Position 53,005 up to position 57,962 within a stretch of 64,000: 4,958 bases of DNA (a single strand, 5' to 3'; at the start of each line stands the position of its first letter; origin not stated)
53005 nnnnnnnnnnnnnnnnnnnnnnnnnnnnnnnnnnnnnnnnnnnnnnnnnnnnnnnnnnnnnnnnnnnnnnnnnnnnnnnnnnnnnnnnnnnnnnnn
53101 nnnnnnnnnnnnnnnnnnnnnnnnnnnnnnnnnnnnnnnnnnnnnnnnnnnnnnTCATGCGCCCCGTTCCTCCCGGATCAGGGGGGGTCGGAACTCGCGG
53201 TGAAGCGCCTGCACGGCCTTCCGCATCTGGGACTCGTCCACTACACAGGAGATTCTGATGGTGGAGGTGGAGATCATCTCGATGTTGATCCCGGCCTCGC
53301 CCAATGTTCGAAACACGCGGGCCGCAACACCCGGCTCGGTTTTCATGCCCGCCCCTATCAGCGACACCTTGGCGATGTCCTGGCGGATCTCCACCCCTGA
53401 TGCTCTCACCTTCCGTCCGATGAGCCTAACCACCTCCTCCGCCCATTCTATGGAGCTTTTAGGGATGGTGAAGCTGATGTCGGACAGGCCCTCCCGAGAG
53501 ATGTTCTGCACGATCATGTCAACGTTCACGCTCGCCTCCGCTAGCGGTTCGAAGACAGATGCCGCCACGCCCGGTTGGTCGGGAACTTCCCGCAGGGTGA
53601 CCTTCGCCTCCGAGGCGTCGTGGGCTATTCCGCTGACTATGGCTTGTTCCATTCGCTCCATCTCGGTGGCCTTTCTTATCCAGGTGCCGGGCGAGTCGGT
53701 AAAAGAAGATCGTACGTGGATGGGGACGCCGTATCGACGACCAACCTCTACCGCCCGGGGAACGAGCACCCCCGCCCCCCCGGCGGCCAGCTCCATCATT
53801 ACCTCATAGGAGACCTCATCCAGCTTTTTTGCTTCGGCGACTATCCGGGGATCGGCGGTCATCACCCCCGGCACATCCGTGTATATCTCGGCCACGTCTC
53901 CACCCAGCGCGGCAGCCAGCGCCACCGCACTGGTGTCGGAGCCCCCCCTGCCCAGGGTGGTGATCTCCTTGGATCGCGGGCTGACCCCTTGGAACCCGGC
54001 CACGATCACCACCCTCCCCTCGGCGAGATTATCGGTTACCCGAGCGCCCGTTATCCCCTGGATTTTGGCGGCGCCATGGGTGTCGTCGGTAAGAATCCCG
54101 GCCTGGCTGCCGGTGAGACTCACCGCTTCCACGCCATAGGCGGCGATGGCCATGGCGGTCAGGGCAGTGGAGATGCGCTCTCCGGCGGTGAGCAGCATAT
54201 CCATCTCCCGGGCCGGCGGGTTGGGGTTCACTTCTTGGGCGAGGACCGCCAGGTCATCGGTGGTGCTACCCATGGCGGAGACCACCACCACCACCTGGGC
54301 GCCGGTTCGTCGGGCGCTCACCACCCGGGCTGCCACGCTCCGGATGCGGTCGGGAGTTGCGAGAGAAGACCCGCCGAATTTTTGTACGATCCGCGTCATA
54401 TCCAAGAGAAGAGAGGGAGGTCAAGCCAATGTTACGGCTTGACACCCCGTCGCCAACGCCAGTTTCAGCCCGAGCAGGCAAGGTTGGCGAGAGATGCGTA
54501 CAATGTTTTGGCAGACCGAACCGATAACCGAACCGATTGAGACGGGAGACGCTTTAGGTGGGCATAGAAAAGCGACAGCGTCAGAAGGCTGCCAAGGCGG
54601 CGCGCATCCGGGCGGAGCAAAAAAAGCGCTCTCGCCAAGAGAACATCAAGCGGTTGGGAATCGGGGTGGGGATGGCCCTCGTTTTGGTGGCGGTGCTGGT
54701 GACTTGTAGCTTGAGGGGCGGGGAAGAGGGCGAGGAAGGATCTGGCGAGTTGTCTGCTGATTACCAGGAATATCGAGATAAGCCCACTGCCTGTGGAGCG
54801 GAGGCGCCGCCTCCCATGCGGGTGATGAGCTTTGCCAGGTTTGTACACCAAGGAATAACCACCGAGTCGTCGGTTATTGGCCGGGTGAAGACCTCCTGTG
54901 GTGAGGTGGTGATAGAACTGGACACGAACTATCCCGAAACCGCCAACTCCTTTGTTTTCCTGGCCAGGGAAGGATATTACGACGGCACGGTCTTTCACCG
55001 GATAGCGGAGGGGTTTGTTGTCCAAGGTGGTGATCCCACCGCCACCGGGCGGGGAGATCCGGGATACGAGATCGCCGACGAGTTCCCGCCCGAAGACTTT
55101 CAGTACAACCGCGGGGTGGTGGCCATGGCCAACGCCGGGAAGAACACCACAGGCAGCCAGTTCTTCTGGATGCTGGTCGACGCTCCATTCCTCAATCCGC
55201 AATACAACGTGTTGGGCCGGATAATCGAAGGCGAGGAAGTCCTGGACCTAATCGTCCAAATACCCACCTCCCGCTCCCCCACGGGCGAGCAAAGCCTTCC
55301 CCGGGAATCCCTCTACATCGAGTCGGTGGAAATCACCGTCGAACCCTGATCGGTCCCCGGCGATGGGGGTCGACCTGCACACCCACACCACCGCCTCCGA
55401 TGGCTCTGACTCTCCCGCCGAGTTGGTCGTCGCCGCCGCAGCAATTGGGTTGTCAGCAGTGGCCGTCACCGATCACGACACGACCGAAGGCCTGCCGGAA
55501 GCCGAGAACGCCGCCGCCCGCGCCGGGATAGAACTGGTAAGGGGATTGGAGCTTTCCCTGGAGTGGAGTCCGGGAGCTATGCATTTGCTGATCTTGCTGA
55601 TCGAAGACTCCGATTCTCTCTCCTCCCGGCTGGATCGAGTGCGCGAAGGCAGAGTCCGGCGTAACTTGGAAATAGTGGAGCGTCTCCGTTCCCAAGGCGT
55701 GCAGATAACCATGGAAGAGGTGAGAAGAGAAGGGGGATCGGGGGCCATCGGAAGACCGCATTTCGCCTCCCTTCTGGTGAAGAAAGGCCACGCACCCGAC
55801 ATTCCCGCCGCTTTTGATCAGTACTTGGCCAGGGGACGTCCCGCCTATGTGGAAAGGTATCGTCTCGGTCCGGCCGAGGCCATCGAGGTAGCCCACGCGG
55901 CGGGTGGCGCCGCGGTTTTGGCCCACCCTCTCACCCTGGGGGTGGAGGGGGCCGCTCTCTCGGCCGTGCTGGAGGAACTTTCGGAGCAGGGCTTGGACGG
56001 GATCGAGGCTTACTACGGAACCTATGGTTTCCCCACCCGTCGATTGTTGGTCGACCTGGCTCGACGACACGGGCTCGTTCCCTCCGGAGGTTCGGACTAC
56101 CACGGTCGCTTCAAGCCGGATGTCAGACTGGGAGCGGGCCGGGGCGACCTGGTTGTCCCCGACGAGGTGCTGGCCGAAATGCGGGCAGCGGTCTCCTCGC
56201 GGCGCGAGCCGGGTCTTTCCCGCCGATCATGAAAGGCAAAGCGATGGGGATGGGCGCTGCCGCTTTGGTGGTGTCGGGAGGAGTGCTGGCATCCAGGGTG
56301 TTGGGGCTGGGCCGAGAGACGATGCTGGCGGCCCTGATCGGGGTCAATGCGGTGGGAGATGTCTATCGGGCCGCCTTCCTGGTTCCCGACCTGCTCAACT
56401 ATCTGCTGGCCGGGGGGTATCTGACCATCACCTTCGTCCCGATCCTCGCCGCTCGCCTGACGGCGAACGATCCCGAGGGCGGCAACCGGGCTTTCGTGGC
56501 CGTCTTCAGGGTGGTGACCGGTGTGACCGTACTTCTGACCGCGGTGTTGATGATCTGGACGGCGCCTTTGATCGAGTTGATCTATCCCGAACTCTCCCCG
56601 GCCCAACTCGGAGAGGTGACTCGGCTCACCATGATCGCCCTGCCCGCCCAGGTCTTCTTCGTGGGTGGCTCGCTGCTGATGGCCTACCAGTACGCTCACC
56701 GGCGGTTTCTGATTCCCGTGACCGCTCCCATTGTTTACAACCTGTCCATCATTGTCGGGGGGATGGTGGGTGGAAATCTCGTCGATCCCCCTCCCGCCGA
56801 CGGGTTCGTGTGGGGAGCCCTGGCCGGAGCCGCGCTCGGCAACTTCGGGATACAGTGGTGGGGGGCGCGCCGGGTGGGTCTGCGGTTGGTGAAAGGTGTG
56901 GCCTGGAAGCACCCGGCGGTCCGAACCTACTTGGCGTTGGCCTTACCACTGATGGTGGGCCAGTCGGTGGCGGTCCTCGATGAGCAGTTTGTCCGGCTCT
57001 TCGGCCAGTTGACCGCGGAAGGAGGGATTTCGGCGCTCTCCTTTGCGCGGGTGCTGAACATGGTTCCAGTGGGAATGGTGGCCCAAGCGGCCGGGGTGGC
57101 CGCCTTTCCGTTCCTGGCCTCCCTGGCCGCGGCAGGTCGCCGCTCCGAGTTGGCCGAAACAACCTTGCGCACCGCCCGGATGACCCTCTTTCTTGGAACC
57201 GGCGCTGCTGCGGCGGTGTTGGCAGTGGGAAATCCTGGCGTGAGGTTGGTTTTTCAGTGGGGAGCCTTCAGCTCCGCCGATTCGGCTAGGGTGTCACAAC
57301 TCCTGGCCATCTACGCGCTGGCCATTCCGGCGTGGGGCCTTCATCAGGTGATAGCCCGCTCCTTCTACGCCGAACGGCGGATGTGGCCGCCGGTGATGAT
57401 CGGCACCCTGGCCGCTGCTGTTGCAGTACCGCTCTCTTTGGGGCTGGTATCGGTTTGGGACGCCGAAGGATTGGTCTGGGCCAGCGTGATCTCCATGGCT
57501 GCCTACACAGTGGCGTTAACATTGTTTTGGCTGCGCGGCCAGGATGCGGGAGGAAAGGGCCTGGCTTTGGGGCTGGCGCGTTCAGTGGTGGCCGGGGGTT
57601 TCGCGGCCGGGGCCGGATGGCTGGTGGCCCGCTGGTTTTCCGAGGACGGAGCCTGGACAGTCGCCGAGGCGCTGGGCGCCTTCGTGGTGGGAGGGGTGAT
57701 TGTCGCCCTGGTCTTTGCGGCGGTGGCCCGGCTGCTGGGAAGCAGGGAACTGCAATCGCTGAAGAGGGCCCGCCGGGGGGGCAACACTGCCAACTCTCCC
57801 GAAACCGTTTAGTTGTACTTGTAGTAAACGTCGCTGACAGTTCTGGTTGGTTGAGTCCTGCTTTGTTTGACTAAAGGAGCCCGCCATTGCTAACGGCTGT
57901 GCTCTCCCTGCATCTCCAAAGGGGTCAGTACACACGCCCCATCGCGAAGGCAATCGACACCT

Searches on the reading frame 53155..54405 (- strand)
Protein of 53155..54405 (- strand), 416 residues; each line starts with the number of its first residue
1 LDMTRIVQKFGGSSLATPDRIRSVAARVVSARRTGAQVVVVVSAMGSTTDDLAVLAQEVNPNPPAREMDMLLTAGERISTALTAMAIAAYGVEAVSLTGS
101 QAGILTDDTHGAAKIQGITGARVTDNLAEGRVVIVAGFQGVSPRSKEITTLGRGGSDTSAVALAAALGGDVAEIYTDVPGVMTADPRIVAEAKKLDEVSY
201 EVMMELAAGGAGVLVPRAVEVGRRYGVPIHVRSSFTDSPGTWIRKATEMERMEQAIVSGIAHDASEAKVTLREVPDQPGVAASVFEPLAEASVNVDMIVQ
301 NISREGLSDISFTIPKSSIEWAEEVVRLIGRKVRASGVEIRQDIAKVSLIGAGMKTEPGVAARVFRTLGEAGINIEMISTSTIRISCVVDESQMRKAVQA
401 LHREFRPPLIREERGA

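Call 28: search_protein_families(library=pfam, proteins=[window:53155-54405:-], max_evalue=0.001)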
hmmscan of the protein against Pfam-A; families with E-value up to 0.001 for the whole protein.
window:53155-54405:- (416 aa): 5 families
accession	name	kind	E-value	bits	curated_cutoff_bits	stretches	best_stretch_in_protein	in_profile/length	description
PF00696.33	AA_kinase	-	4.5e-51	174.3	24.9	1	5-233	2-234/234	Amino acid kinase family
PF22468.2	ACT_9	-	1.7e-38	130.6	27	2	347-405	1-61/61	ACT domain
PF13840.12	ACT_7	-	8.6e-24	83.6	27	1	340-403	2-65/65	ACT domain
PF01842.31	ACT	-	1.8e-21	76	27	2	350-404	3-64/66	ACT domain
PF22629.2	ACT_AHAS_ss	-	1.7e-05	25.3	27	0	357-401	8-59/67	AHAS small subunit-like ACT domain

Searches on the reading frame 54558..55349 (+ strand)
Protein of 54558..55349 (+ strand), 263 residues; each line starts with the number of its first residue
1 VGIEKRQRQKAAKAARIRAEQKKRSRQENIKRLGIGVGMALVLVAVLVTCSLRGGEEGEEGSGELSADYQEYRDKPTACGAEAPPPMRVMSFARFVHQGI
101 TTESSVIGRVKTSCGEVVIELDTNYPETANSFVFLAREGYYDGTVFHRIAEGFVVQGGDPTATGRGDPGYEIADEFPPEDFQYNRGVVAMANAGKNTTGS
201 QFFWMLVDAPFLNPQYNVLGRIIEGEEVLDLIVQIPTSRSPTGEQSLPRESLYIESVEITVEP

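Call 29: search_protein_families(library=pfam, proteins=[window:54558-55349:+], max_evalue=0.001)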
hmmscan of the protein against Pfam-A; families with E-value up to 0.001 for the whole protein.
window:54558-55349:+ (263 aa): 1 family
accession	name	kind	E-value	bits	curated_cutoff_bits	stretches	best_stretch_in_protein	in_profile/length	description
PF00160.26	Pro_isomerase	-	9.3e-37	127.1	21.7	1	110-256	4-156/159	Cyclophilin type peptidyl-prolyl cis-trans isomerase/CLD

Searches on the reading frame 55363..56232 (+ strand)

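Call 29: search_protein_families(library=pfam, proteins=[window:55363-56232:+], max_evalue=0.001)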
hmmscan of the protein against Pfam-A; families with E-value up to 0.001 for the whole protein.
window:55363-56232:+ (289 aa): 1 family
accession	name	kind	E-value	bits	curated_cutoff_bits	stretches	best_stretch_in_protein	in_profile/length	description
PF02811.25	PHP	-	8e-14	52.7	26.4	1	4-83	1-82/164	PHP domain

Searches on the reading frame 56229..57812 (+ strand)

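Call 28: search_protein_families(library=pfam, proteins=[window:56229-57812:+], max_evalue=0.001)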
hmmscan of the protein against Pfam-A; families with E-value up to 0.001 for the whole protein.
window:56229-57812:+ (527 aa): 1 family
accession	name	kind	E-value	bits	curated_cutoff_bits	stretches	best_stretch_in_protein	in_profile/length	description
PF03023.19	MurJ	-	2.1e-56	191.9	27.4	1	33-473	1-439/451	Lipid II flippase MurJ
